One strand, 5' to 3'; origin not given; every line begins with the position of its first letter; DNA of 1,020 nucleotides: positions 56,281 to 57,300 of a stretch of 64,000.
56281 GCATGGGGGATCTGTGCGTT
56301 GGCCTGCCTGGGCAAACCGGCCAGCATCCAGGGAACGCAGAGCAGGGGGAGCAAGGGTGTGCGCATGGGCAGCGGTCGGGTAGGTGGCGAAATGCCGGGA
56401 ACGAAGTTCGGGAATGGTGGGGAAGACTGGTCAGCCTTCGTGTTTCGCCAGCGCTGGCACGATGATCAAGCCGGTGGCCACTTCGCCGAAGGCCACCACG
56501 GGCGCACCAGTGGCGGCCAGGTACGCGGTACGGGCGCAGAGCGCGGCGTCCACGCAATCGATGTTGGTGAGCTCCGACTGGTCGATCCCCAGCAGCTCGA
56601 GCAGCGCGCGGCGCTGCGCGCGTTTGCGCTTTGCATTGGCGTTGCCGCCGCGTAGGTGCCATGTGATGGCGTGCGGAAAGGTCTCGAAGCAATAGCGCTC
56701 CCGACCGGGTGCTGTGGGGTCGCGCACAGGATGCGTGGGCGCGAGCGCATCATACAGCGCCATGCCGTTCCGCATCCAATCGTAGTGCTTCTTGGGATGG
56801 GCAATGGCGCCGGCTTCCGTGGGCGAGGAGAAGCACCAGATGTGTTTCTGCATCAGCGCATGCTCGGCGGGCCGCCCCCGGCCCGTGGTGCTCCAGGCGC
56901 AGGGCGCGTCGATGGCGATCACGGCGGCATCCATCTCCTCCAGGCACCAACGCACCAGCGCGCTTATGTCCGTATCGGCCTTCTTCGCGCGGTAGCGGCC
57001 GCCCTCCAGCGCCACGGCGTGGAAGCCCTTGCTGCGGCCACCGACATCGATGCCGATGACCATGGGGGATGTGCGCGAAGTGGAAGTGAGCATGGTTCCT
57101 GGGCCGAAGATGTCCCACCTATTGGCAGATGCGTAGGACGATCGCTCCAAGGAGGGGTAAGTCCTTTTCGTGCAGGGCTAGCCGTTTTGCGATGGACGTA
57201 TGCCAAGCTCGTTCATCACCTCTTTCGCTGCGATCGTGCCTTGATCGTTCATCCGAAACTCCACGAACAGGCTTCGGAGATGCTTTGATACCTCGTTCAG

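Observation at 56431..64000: Seven-gene co-directional methyltransferase / NTase / nuclease / helicase cluster that fits no canonical defence architecture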

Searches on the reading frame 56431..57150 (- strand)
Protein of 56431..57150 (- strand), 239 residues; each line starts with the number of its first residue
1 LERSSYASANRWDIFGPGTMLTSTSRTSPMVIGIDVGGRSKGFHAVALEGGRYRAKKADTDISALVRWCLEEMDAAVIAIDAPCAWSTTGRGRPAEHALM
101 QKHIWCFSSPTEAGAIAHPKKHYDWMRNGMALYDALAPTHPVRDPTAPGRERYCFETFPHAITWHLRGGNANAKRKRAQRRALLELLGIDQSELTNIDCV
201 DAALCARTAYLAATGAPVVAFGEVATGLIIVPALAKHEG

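Call 3: search_protein_families(library=pfam, proteins=[window:56431-57150:-], max_evalue=0.1)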
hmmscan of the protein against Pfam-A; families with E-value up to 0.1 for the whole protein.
window:56431-57150:- (239 aa): 1 family
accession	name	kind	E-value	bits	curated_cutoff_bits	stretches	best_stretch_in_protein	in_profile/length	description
PF04250.19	DUF429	-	2.1e-24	86.9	23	1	33-222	1-210/214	Protein of unknown function (DUF429)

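Call 4: search_protein_families(library=padloc, proteins=[window:56431-57150:-], max_evalue=0.1)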
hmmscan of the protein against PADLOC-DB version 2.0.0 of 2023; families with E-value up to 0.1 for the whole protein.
window:56431-57150:- (239 aa): 1 family
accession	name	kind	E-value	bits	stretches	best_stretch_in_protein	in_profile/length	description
PDLC05019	PDC-S44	-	9.1e-15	52.6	2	31-177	9-158/259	-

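Call 5: search_protein_families(library=ncbifam, proteins=[window:56431-57150:-], max_evalue=0.1)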
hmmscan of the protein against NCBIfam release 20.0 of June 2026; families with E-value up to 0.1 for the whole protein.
window:56431-57150:- (239 aa): 2 families
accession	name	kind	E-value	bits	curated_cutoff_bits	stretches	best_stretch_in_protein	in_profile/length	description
NF002970.2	PRK03646.1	exception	0.0085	15.2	600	1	112-144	192-223/356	catabolic alanine racemase DadX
TIGR00492.1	alr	equivalog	0.085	11.7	168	0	110-135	200-225/369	alanine racemase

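Call 7: search_protein_families(library=phrogs, proteins=[window:56431-57150:-], max_evalue=0.01)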
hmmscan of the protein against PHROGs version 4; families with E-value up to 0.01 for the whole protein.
window:56431-57150:- (239 aa): 0 families
